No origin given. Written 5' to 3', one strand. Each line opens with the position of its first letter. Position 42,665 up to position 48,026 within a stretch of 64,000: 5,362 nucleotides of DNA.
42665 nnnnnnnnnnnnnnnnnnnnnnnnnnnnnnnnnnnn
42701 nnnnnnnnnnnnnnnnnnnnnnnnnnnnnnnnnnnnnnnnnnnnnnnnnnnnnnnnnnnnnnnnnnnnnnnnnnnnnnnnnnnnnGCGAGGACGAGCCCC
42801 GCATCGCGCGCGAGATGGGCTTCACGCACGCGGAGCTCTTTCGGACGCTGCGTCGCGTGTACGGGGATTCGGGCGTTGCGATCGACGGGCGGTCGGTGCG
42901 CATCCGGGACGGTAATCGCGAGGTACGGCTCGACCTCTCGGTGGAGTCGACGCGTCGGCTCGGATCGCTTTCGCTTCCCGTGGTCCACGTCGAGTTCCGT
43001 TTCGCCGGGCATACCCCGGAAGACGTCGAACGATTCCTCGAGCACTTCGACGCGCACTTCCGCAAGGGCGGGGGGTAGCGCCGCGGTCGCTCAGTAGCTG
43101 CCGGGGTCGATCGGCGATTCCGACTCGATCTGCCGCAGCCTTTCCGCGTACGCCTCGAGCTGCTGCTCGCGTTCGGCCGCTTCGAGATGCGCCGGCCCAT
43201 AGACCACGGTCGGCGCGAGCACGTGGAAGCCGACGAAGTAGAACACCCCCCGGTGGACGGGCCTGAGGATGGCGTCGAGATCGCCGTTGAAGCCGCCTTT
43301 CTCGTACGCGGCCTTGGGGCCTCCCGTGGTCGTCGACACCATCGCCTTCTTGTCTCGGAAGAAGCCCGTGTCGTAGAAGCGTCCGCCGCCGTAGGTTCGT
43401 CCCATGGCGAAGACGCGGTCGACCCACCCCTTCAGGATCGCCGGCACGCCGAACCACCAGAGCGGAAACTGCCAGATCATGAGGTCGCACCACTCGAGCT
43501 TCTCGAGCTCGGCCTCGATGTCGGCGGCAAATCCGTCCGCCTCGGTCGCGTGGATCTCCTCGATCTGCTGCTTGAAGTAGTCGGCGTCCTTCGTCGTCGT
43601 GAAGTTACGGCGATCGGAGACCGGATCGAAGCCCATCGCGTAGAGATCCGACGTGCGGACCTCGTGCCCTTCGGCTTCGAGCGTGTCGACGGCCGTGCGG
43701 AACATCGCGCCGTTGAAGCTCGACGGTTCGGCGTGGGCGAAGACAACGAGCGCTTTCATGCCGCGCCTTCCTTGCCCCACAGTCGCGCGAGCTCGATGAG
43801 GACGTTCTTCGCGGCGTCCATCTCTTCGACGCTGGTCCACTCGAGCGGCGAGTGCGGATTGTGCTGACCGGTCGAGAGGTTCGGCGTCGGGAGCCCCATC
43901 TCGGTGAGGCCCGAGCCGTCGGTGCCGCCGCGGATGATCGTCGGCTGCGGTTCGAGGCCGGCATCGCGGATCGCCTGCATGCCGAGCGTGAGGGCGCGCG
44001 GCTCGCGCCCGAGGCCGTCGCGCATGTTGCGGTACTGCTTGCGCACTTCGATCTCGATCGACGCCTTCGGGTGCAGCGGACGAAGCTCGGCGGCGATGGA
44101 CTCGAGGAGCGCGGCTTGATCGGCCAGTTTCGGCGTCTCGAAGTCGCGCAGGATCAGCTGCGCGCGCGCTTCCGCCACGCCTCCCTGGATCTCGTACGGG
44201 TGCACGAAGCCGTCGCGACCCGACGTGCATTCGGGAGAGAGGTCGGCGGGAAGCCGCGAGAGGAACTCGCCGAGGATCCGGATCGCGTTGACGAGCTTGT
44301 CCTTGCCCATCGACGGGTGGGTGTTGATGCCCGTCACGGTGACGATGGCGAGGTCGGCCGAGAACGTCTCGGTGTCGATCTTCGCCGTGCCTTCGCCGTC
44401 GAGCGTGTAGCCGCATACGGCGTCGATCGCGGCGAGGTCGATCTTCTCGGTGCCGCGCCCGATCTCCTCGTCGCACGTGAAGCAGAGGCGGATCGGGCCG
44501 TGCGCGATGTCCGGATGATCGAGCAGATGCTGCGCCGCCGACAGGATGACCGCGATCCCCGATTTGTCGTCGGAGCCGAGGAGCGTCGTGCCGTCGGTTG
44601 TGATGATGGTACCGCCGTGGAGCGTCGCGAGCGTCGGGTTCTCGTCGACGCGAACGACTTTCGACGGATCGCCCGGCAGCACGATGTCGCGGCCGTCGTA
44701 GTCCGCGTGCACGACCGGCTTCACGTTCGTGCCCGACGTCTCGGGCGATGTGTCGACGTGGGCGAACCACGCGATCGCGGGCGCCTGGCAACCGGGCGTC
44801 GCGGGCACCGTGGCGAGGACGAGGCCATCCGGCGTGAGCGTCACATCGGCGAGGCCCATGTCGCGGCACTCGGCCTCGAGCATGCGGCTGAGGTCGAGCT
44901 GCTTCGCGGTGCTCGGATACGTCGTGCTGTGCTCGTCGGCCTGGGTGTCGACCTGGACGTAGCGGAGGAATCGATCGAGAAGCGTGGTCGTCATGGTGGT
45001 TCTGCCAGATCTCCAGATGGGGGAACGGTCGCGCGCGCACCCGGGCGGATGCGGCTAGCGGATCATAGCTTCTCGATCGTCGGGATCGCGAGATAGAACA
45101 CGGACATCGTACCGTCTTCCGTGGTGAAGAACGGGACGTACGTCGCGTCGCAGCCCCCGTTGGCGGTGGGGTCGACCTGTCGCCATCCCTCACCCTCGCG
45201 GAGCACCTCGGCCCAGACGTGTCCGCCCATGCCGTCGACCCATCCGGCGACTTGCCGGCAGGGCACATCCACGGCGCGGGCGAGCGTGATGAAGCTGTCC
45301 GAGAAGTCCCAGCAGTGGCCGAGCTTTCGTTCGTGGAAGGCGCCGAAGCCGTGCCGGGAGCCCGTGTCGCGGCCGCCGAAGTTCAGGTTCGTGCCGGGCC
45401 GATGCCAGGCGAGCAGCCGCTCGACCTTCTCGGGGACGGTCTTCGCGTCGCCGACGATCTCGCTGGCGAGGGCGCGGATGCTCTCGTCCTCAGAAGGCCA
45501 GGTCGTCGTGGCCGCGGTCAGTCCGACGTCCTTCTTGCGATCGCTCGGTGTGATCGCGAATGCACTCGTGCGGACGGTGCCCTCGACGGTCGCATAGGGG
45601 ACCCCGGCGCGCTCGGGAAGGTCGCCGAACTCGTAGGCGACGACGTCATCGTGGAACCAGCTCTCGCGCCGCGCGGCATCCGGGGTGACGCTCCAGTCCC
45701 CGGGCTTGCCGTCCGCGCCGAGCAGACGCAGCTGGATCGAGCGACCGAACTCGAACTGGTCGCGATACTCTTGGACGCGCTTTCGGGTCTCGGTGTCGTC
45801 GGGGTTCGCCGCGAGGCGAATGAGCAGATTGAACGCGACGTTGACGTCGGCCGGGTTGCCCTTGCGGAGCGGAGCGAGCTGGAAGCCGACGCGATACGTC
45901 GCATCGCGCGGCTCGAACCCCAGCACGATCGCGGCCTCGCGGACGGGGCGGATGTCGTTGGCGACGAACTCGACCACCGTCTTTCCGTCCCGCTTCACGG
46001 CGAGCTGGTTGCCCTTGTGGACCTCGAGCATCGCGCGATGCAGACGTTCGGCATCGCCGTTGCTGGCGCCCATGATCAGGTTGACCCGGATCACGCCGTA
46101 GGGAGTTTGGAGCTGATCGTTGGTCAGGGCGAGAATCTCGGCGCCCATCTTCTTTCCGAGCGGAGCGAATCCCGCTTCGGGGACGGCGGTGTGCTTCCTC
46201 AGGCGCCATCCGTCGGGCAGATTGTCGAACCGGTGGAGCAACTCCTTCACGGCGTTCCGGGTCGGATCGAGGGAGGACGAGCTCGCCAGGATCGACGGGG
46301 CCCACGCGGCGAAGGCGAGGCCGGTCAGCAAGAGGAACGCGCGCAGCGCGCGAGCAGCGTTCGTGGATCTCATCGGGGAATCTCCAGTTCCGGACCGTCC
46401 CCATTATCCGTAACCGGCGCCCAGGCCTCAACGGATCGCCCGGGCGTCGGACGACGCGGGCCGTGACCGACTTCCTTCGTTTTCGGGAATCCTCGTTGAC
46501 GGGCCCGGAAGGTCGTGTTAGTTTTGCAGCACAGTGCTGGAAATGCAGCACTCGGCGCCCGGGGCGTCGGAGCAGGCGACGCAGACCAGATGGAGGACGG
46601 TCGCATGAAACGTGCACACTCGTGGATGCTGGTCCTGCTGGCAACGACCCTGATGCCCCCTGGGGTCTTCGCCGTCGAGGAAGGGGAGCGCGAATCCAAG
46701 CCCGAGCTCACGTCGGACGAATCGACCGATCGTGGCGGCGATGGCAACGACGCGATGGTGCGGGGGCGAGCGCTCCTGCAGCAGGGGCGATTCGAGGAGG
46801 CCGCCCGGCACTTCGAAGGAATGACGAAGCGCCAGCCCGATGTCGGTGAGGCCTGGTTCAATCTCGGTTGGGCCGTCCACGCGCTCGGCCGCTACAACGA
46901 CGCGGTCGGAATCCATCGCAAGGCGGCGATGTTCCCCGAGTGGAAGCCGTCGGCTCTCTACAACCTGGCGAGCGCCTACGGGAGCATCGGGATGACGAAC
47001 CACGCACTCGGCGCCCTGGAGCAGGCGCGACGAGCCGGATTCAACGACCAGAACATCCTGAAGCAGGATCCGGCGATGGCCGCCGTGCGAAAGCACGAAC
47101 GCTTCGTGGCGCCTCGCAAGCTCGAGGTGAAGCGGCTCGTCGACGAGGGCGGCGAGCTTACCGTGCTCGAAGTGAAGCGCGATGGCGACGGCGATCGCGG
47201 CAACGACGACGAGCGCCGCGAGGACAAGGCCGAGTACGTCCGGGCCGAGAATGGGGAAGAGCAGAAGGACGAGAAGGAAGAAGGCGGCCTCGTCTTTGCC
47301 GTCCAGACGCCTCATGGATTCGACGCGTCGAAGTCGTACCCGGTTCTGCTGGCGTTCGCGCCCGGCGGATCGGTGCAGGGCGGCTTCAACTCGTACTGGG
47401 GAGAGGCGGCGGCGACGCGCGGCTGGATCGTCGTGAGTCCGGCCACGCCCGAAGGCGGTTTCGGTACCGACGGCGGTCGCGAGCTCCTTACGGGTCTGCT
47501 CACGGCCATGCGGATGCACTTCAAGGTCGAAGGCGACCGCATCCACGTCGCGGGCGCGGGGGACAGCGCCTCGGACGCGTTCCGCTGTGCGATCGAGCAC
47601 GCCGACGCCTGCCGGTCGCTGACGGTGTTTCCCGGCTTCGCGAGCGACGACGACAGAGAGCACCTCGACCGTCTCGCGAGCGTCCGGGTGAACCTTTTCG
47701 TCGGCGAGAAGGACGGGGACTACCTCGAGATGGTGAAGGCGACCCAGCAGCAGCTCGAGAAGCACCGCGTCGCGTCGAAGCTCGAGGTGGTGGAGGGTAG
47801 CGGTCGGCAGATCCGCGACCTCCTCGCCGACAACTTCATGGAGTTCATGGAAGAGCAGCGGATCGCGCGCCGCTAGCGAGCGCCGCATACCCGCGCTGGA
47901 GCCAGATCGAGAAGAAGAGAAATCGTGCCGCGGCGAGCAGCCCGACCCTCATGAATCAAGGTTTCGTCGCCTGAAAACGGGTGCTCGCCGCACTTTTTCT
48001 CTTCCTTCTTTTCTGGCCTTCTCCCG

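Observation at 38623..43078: Complete Aromatoleum-type tungsten aldehyde oxidoreductase operon in an apparently non-proteobacterial genome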

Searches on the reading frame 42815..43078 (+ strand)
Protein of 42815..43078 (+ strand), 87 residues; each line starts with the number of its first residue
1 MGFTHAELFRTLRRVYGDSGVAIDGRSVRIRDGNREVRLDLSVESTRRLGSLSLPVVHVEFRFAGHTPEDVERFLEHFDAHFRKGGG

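Call 5: search_protein_families(library=pfam, proteins=[window:42815-43078:+])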
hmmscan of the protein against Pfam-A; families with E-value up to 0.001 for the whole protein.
window:42815-43078:+ (87 aa): 0 families

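Call 6: search_protein_families(library=ncbifam, proteins=[window:42815-43078:+])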
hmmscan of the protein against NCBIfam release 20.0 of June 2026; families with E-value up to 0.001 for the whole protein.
window:42815-43078:+ (87 aa): 0 families

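Call 65: predict_structure(alignment_id=A1)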
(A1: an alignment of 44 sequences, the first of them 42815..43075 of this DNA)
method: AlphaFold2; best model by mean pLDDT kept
length: 87 residues; sequences in the alignment: 44
mean_pLDDT: 83.6   pTM: 0.67
mean pLDDT of the five models: 83.6, 83.2, 80.8, 80.0, 77.4
residues with pLDDT >= 90: 23; 70-90: 58; 50-70: 3; < 50: 3
segments of 3 or more residues with pLDDT < 50: 85-87
pLDDT, mean of each block of 10 residues (from residue 1): 78 87 91 89 82 80 92 88 58
secondary structure, 60 per line:
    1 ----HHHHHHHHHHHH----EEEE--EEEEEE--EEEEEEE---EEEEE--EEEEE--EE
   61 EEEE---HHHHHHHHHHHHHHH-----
elements in order: H5-16 E21-24 E27-32 E35-41 E45-49 E52-56 E59-64 H68-82

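Call 68: fold_search(model_id=the predicted structure, library=pdb)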
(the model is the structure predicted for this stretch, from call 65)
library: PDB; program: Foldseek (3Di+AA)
matches with E <= 10: 723; with E <= 0.001: 0
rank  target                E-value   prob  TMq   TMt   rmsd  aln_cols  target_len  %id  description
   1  9nhd_A                1.0e-01  0.30  0.27  0.06  18.1        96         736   16  Cryo-EM structure of SIWI-piRNA-target(49-nt)-GTSF1-Maelstrom complex (conformation 2) (released 2025-09-17)
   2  1frs_A                1.4e-01  0.54  0.29  0.21  11.4        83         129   12  CRYSTAL STRUCTURE OF BACTERIOPHAGE FR CAPSIDS AT 3.5 ANGSTROMS RESOLUTION (released 1996-04-03)
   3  9nhb_A                1.4e-01  0.28  0.26  0.05  17.2        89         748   12  Cryo-EM structure of SIWI-piRNA-target(25-nt)-GTSF1 complex (released 2025-09-17)
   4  8b9n_C                1.5e-01  0.51  0.27  0.11  10.8        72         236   19  Crystal structure of NEI domain of mouse NEIL3 trapped in covalent complex with ssDNA with abasic site (released 2023-10-18)
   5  3w0f                  1.6e-01  0.38  0.28  0.11  12.0        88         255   18  Crystal structure of mouse Endonuclease VIII-LIKE 3 (mNEIL3) (released 2013-01-16)
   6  6yft_AA               1.8e-01  0.57  0.29  0.23   9.9        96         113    9  Virus-like particle of Wenzhou levi-like virus 1 (released 2020-09-02)
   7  8spo_A                1.9e-01  0.28  0.26  0.09  11.6        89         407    9  Tetramerized activation of MapSPARTA bound with NAD+ (released 2023-08-23)
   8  4zor_E                2.1e-01  0.38  0.28  0.20  14.3        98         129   12  The structure of the S37P MS2 viral capsid assembly. (released 2016-09-07)
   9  8xih_A                2.1e-01  0.33  0.29  0.07   6.1        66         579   15  protein-DNA complex (released 2024-12-25)
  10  8b9n_A                2.2e-01  0.41  0.27  0.11  10.7        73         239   19  Crystal structure of NEI domain of mouse NEIL3 trapped in covalent complex with ssDNA with abasic site (released 2023-10-18)
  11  8y3v_B                2.2e-01  0.30  0.28  0.20  14.9        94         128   13  The self-assembled nanotube of CPC46A/Q70V (released 2024-11-06)
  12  2vf9_A                2.2e-01  0.21  0.22  0.16  14.0        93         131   11  Crystal structure of bacteriophage PRR1 (released 2008-09-23)
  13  3p5j_C                2.8e-01  0.33  0.30  0.24  12.3        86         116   10  The structure of the human RNase H2 complex defines key interaction interfaces relevant to enzyme function and human d (released 2010-11-17)
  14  8i87_G                3.1e-01  0.21  0.27  0.09  11.6       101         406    8  Cryo-EM structure of TIR-APAZ/Ago-gRNA-DNA complex (released 2023-07-19)
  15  1aq3_A                3.5e-01  0.30  0.29  0.21  11.7        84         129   11  BACTERIOPHAGE MS2 CAPSID PROTEIN/RNA COMPLEX (released 1997-12-24)
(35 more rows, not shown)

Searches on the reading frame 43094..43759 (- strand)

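Call 5: search_protein_families(library=pfam, proteins=[window:43094-43759:-])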
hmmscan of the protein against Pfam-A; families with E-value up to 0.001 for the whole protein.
seq(222 aa): 2 families
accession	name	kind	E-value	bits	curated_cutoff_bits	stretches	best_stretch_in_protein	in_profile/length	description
PF02525.22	Flavodoxin_2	-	8.2e-56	189.3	27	1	1-208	1-194/198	Flavodoxin-like fold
PF03358.20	FMN_red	-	2.5e-11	43.8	24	1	1-149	1-119/152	NADPH-dependent FMN reductase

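Call 6: search_protein_families(library=ncbifam, proteins=[window:43094-43759:-])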
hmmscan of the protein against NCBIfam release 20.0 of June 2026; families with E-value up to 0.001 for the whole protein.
seq(222 aa): 5 families
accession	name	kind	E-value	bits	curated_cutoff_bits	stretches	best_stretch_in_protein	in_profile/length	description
NF002044.1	PRK00871.1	equivalog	2e-27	95.7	210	1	65-209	30-169/170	glutathione-regulated potassium-efflux system oxidoreductase KefF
NF007280.0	PRK09739.1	equivalog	7.5e-21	74.7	162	1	2-191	5-177/199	NAD(P)H oxidoreductase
NF003430.0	PRK04930.1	equivalog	1.9e-19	69.8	240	1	65-210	37-177/184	glutathione-regulated potassium-efflux system ancillary protein KefG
NF010075.0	PRK13556.1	subfamily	5.6e-07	29.7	188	1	67-155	65-151/208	FMN-dependent NADH-azoreductase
NF010074.0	PRK13555.1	equivalog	3.5e-05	23.2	432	1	16-147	41-168/230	FMN-dependent NADH-azoreductase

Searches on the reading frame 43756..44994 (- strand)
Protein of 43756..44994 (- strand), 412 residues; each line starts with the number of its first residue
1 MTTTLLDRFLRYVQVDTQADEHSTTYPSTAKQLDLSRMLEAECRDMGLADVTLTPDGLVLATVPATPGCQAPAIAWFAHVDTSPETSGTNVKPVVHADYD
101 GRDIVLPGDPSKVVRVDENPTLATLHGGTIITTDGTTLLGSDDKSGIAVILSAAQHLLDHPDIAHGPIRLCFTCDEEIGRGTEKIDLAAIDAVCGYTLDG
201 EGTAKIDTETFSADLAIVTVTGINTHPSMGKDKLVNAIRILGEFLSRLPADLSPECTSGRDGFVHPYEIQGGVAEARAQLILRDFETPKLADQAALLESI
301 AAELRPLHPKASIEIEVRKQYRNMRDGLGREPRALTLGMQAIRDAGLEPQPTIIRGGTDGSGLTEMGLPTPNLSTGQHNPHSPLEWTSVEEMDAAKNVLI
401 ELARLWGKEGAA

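Call 5: search_protein_families(library=pfam, proteins=[window:43756-44994:-])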
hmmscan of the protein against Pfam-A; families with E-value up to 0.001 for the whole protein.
window:43756-44994:- (412 aa): 3 families
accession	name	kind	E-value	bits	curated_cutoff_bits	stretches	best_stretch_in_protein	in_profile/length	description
PF07687.19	M20_dimer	-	1e-12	48.4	21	1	215-309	8-104/107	Peptidase dimerisation domain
PF01546.33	Peptidase_M20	-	2.5e-10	41.1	24.6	1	141-403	34-204/206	Peptidase family M20/M25/M40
PF05343.19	Peptidase_M42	-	4.7e-05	23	23.2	0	142-199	134-189/292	M42 glutamyl aminopeptidase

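Call 6: search_protein_families(library=ncbifam, proteins=[window:43756-44994:-])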
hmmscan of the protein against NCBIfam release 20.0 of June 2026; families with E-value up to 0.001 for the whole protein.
window:43756-44994:- (412 aa): 11 families
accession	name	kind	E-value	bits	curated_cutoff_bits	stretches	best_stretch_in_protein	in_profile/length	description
NF003976.0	PRK05469.1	subfamily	1.7e-144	481.7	255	1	2-408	2-407/409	tripeptide aminopeptidase PepT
TIGR01882.1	peptidase-T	equivalog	6.6e-117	390.8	285.75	1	4-406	4-406/410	peptidase T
NF009920.0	PRK13381.1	subfamily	1.5e-109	366.6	293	1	3-405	7-407/412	peptidase T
TIGR01883.1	PepT-like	hypoth_equivalog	4.6e-29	101.5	274.25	1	130-403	88-360/361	peptidase T-like protein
NF006399.0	PRK08651.1-2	equivalog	7.7e-09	35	381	1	342-402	339-400/405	succinyl-diaminopimelate desuccinylase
TIGR01910.1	DapE-ArgE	subfamily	3.8e-07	29.6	217.6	1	141-393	104-368/373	ArgE/DapE family deacylase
TIGR01893.1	aa-his-dipept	subfamily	2.8e-06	26.3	343.75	1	125-190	93-154/478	beta-Ala-His dipeptidase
NF006400.0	PRK08651.1-3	equivalog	1.1e-05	24.4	374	0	340-404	338-404/410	succinyl-diaminopimelate desuccinylase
TIGR01892.1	AcOrn-deacetyl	equivalog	7.8e-05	21.9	297.7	1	141-400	98-362/365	acetylornithine deacetylase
NF010589.0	PRK13983.1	equivalog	0.00014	21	333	0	313-402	314-405/409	M20 family metallo-hydrolase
NF004788.0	PRK06133.1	subfamily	0.00032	19.7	349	1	141-241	142-245/417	glutamate carboxypeptidase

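Call 47: find_related_loci(query=window:43756-44994:-, collection=genome_contigs, flank=3000)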
Query window:43756-44994:- (412 aa) in genome_contigs; peptide patterns used: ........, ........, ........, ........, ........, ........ (x = any residue, [..] = any of these).
594 stretches matched a pattern; 570 encode a relative of the query (tblastn E <= 1e-3); the best 80 are kept; 80 distinct loci.
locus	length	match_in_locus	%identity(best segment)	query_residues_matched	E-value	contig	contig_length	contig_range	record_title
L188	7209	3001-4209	72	5-406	0e+0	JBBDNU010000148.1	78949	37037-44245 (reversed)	MAG: Planctomycetales bacterium isolate LejiaB_67_431 Lejia_B_401_length_78949_cov_261, whole genome shotgun sequence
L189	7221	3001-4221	69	4-409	0e+0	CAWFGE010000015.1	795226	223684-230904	MAG: uncultured Planctomycetaceae bacterium isolate MFD05684.bin.1.171 genome assembly, contig: contig_33182, whole geno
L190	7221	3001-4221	69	4-409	0e+0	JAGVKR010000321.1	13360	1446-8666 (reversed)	MAG: Planctomycetales bacterium isolate SW_43 c_000000016577, whole genome shotgun sequence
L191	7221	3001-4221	70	4-409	0e+0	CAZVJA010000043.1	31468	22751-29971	MAG TPA_asm: uncultured Planctomycetaceae bacterium isolate binchicken_co74_29 genome assembly, contig: NODE_2616_length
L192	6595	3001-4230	70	1-409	0e+0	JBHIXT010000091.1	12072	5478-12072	MAG: Planctomycetaceae bacterium isolate MAG57 WDNA05_bin.39.strict_91, whole genome shotgun sequence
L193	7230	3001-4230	69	3-411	0e+0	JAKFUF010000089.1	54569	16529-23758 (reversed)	MAG: Planctomycetaceae bacterium isolate D1_Bin_10 D1_0000495, whole genome shotgun sequence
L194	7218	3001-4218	67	5-409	0e+0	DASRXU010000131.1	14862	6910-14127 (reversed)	MAG TPA_asm: Planctomycetaceae bacterium isolate SMAG_U12732 k141_4358515, whole genome shotgun sequence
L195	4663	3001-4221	68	5-410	0e+0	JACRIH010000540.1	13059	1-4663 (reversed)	MAG: Planctomycetales bacterium isolate NC_groundwater_1798_Pr3_B-0.1um_60_10 SR-2_scaffold_141_3818053, whole genome sh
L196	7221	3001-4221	69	4-409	0e+0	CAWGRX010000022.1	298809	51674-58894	MAG: uncultured Planctomycetaceae bacterium isolate MFD05684.bin.1.155 genome assembly, contig: contig_46499, whole geno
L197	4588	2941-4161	68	4-409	0e+0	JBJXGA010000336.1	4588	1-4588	MAG: Planctomycetales bacterium isolate F1F2.bin.380 k127_9688692, whole genome shotgun sequence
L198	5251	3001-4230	69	3-411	0e+0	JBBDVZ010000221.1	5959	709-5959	MAG: Planctomycetaceae bacterium isolate LejiaC_61_11 Lejia_C_29890_length_5959_cov_6, whole genome shotgun sequence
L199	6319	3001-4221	69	4-409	0e+0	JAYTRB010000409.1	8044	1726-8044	MAG: Planctomycetia bacterium isolate GFS_4725 GFS_4725_408, whole genome shotgun sequence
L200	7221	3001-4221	67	4-409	0e+0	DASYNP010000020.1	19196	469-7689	MAG TPA_asm: Planctomycetaceae bacterium isolate SMAG_U4406 k141_1740691, whole genome shotgun sequence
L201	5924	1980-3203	67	5-411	0e+0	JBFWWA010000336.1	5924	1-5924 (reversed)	MAG: Planctomycetaceae bacterium isolate CA_2019_TPBS_106 NODE_48175_length_5924_cov_3.082974_TPBS, whole genome shotgun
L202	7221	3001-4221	67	4-409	0e+0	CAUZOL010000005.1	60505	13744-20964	MAG: Planctomycetota bacterium isolate CB9_331.83 genome assembly, contig: Ga0302133_10000047, whole genome shotgun sequ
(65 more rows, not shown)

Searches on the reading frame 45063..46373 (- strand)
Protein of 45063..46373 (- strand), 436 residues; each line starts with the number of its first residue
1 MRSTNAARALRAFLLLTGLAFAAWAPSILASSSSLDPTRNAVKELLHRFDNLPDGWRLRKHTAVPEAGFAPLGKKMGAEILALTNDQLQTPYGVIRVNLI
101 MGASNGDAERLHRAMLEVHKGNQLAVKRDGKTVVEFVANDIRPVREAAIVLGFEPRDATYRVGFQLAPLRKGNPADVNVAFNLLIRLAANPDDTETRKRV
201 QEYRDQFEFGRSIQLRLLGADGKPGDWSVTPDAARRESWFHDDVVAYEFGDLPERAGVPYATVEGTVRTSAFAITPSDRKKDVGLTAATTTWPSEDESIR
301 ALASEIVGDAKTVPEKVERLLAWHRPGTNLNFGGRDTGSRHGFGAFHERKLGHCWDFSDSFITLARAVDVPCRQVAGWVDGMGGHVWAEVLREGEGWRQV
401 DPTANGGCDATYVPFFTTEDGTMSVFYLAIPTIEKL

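Call 85: search_protein_families(library=pfam, max_evalue=0.001, proteins=[window:45063-46373:-])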
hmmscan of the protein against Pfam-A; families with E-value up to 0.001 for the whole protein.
window:45063-46373:- (436 aa): 1 family
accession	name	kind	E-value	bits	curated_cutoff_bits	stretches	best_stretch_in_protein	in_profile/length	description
PF01841.26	Transglut_core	-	2.3e-17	63.7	23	1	300-402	1-108/108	Transglutaminase-like superfamily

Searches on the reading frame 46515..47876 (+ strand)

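Call 15: search_protein_families(library=ncbifam, proteins=[window:46515-47876:+], max_evalue=1e-10)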
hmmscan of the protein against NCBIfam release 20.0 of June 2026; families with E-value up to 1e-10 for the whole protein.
window:46515-47876:+ (453 aa): 0 families

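Call 85: search_protein_families(library=pfam, max_evalue=0.001, proteins=[window:46515-47876:+])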
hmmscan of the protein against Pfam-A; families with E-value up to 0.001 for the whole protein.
window:46515-47876:+ (453 aa): 11 families
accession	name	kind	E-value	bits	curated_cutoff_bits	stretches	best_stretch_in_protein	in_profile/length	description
PF13432.12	TPR_16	-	7.6e-11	42.7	32.7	1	83-133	3-53/65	Tetratricopeptide repeat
PF07719.23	TPR_2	-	6.7e-10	38.7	27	0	83-108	7-32/34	Tetratricopeptide repeat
PF00515.34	TPR_1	-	1.3e-09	37.9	27.8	0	112-131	2-21/34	Tetratricopeptide repeat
PF13428.12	TPR_14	-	2.5e-08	34.2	23.5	1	83-118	7-42/44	Tetratricopeptide repeat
PF14559.12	TPR_19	-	1.4e-07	32.2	25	1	87-131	1-45/68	Tetratricopeptide repeat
PF13424.12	TPR_12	-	1.6e-07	31.9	30.1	0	84-137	10-71/77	Tetratricopeptide repeat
PF13176.12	TPR_7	-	3.8e-07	30.1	27.9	0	113-136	1-24/36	Tetratricopeptide repeat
PF13181.12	TPR_8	-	4.6e-06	26.8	25.7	0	146-171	2-27/34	Tetratricopeptide repeat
PF13431.12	TPR_17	-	0.0001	22.7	24.4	0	105-131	7-33/34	Tetratricopeptide repeat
PF13414.12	TPR_11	-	0.0003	20.9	26.8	0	84-125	1-42/42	TPR repeat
PF13374.12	TPR_10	-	0.00096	19.5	27.5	0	116-137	7-28/42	Tetratricopeptide repeat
